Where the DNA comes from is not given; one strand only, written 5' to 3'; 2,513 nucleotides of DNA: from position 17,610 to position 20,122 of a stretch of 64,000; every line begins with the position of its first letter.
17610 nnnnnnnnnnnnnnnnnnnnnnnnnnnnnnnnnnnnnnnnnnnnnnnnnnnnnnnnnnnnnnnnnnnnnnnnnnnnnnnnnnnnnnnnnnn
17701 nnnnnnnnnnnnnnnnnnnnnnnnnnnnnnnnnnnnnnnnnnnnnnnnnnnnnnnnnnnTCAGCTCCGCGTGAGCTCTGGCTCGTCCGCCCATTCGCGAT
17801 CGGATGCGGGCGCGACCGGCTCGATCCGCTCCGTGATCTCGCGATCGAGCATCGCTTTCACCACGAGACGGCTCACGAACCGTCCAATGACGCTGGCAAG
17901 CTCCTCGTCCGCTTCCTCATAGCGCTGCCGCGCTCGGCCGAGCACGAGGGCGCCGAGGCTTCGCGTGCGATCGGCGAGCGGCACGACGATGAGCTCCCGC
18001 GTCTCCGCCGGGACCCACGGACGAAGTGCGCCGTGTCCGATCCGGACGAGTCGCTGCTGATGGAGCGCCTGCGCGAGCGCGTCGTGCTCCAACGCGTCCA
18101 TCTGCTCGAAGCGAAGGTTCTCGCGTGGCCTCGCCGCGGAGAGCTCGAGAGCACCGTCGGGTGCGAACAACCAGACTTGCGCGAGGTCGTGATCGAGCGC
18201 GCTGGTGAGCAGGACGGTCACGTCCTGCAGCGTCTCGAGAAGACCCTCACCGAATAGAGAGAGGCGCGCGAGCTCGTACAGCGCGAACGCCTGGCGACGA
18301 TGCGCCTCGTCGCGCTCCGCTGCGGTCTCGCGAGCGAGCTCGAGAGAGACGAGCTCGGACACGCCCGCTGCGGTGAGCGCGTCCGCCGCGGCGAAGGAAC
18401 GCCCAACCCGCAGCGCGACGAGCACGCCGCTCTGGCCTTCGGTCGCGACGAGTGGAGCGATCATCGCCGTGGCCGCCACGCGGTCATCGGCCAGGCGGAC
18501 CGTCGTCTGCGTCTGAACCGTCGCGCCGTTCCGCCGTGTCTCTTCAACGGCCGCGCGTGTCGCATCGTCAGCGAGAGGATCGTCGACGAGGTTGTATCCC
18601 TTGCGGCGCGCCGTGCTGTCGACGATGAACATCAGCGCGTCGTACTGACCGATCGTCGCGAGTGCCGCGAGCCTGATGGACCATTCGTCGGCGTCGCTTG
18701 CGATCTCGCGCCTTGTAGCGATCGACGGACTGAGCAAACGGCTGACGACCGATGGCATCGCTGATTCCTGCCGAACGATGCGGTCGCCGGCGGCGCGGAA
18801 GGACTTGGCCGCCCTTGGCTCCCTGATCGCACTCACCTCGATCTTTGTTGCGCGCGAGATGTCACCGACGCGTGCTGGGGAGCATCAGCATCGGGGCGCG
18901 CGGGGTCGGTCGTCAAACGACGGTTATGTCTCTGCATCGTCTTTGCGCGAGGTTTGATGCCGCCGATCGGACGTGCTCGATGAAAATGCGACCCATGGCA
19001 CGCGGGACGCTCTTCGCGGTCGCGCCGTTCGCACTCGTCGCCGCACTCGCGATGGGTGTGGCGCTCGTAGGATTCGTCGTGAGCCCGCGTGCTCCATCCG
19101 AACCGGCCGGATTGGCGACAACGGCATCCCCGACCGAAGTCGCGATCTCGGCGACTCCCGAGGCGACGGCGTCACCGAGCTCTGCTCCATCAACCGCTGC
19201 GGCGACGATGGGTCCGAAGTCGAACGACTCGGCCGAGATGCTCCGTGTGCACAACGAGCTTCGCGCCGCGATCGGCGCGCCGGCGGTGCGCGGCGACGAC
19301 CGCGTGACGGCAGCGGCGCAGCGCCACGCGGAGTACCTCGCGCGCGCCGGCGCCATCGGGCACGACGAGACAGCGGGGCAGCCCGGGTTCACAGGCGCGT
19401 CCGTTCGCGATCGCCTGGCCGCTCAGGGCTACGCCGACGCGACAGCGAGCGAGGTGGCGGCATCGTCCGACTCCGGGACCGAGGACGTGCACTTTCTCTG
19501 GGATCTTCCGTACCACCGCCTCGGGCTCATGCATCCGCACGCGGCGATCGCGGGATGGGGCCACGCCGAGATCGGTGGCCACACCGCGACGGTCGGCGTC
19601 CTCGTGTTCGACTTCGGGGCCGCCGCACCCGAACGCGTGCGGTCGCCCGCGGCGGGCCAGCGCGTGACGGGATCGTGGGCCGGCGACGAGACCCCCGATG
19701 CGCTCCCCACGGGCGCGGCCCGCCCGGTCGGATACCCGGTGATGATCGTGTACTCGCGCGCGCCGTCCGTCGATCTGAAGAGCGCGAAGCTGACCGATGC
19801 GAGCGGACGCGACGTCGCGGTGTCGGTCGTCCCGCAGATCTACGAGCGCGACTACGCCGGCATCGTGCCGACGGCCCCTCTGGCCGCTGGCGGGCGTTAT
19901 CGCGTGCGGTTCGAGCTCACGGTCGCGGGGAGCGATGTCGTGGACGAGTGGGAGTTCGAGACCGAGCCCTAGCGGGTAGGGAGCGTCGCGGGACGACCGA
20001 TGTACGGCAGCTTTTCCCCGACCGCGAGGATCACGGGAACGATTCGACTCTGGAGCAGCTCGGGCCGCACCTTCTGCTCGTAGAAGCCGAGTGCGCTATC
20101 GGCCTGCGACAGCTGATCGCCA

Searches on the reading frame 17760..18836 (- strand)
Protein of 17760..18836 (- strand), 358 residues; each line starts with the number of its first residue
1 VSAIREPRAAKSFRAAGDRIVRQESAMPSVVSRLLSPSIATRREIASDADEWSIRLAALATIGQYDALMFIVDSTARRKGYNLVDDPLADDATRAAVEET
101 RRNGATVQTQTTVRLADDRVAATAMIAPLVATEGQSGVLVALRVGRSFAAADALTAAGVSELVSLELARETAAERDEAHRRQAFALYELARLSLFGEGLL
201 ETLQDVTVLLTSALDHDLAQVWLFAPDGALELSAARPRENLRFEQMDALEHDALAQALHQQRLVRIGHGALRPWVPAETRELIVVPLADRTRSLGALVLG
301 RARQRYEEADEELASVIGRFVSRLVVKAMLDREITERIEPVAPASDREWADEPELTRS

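Call 26: search_protein_families(library=pfam, proteins=[window:17760-18836:-], max_evalue=0.001)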
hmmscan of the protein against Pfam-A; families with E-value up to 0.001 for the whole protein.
window:17760-18836:- (358 aa): 4 families
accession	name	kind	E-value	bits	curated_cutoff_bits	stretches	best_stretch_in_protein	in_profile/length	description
PF01590.32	GAF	-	1.3e-08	35.8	22.4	1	199-322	2-130/133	GAF domain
PF13492.12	GAF_3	-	2.2e-06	28.5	27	1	201-319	4-121/129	GAF domain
PF13185.12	GAF_2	-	0.0001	23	28.6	1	202-322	7-132/136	GAF domain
PF06018.20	CodY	-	0.00012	22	29.5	0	120-184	106-170/177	CodY GAF-like domain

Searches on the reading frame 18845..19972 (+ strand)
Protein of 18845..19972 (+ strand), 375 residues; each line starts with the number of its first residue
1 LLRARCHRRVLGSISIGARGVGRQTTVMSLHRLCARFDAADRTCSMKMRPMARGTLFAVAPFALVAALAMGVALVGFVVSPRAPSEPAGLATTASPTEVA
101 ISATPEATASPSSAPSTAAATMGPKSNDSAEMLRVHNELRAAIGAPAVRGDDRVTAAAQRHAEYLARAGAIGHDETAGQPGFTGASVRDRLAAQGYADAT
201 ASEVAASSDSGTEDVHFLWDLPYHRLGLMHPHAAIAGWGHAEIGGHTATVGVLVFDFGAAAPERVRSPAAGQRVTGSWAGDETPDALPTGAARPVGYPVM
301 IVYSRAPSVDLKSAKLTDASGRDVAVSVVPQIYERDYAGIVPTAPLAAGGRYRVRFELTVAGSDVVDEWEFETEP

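Call 26: search_protein_families(library=pfam, proteins=[window:18845-19972:+], max_evalue=0.001)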
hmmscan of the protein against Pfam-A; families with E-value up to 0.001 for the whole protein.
window:18845-19972:+ (375 aa): 1 family
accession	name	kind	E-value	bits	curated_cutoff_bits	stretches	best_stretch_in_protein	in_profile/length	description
PF00188.32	CAP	-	1e-09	39.7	21.1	1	133-251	1-111/117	Cysteine-rich secretory protein family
